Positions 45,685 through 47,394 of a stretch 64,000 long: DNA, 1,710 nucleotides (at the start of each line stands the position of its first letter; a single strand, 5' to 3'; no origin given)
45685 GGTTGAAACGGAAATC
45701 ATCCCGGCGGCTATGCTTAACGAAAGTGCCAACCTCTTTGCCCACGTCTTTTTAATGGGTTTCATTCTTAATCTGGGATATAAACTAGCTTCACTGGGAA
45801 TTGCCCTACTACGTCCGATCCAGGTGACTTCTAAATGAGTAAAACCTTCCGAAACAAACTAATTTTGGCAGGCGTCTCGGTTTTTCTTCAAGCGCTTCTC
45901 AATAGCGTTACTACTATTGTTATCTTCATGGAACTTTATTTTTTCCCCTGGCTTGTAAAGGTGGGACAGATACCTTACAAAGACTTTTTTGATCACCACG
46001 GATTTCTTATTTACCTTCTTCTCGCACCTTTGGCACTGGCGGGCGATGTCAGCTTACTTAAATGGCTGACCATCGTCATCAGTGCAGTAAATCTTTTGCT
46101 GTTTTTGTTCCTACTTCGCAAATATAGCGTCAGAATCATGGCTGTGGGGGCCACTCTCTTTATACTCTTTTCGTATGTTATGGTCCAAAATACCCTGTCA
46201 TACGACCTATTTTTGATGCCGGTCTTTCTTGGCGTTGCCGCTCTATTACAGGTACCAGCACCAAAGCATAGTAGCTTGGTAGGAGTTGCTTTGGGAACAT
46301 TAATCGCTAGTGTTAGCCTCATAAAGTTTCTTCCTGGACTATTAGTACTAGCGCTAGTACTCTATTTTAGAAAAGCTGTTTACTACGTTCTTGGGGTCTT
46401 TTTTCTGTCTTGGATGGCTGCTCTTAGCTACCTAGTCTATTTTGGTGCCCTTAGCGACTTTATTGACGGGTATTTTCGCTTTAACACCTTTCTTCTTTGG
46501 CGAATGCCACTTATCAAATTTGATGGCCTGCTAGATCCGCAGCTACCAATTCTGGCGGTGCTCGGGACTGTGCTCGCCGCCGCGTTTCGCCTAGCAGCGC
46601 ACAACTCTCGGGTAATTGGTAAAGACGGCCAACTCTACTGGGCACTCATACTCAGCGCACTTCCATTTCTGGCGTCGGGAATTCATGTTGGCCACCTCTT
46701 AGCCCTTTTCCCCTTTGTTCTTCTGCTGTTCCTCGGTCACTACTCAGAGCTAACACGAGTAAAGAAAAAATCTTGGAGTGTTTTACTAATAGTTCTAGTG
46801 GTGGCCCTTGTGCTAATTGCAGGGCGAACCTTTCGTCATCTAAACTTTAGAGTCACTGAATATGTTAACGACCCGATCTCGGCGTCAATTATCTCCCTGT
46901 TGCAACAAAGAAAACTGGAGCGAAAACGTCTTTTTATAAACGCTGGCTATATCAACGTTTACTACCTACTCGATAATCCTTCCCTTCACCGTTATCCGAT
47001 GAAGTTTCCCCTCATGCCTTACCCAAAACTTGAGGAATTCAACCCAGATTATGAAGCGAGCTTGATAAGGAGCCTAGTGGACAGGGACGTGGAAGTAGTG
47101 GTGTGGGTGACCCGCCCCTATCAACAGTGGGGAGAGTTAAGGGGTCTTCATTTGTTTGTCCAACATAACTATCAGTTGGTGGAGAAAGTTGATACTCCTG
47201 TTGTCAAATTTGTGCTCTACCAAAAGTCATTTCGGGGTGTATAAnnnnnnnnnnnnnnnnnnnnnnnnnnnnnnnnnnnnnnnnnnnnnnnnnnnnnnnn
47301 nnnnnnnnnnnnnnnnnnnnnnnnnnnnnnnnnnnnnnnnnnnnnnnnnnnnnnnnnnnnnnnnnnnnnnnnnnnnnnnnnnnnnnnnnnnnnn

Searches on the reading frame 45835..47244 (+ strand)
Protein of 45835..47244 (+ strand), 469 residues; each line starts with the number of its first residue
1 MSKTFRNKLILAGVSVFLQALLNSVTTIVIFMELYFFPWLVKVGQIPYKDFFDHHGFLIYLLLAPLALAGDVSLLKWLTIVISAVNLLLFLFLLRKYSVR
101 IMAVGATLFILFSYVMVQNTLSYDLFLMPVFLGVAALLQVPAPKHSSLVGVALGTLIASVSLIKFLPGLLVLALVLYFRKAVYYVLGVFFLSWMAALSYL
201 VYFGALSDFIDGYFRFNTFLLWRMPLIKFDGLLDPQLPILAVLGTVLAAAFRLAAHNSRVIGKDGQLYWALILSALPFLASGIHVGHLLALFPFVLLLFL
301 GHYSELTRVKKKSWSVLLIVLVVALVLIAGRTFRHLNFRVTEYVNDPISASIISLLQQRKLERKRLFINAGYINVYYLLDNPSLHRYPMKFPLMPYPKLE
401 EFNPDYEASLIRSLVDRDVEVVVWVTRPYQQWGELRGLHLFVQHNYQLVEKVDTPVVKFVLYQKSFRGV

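Call 52: search_protein_families(library=pfam, proteins=[window:45835-47244:+], max_evalue=0.001)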
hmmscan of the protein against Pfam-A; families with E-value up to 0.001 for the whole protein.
window:45835-47244:+ (469 aa): 0 families

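Call 80: search_protein_families(library=pfam, proteins=[window:45835-47244:+], max_evalue=0.05)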
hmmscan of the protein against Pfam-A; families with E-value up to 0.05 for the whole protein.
window:45835-47244:+ (469 aa): 1 family
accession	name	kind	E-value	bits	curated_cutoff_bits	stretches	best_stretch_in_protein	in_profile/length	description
PF18181.6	SLATT_1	-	0.047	14.2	26.3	0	309-364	22-77/122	SMODS and SLOG-associating 2TM effector domain 1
